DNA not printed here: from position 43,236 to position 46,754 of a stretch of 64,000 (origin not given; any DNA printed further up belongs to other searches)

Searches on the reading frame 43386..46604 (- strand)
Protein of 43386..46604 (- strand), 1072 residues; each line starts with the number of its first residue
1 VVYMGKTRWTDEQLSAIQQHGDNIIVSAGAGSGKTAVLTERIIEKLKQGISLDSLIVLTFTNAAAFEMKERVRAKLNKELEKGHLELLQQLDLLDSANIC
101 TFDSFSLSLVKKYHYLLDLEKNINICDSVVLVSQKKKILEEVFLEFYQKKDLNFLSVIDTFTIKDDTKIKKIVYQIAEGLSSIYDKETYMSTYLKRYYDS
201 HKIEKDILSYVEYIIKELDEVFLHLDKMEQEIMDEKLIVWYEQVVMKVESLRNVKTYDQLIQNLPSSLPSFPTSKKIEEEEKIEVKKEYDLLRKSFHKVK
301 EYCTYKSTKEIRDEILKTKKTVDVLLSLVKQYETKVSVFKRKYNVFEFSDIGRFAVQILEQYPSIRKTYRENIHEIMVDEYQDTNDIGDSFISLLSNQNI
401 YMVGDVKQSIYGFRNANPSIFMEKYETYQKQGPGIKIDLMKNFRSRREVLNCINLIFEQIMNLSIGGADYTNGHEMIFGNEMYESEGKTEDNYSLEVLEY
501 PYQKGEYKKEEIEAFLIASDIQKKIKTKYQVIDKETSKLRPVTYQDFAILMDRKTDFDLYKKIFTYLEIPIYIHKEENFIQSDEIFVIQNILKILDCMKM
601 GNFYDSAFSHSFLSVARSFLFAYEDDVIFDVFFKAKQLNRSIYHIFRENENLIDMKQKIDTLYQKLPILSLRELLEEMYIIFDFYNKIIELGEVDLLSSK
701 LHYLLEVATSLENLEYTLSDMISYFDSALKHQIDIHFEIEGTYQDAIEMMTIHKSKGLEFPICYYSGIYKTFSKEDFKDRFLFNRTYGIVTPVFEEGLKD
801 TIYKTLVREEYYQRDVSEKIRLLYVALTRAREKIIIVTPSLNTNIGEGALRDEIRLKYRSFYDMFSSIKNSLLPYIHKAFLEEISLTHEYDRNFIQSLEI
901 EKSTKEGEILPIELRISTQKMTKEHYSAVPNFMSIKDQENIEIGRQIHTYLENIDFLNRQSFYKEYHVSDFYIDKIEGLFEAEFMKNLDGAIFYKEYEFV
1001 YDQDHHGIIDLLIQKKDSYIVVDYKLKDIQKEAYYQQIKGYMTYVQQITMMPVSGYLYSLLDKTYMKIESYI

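Call 27: search_protein_families(library=pfam, proteins=[window:43386-46604:-], max_evalue=0.00001)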
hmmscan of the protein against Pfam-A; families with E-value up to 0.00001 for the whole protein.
window:43386-46604:- (1072 aa): 4 families
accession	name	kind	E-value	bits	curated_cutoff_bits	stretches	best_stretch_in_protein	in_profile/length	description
PF00580.27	UvrD-helicase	-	2.5e-55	188.5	23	1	9-428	1-270/271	UvrD/REP helicase N-terminal domain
PF13245.12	AAA_19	-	8.5e-16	58.8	25.1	1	16-75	4-64/134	AAA domain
PF13361.12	UvrD_C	-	4.1e-11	43.3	25.6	1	726-837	270-346/350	UvrD-like helicase C-terminal domain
PF13538.12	UvrD_C_2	-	4.1e-09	36.6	27.4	0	813-837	27-52/52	UvrD-like helicase C-terminal domain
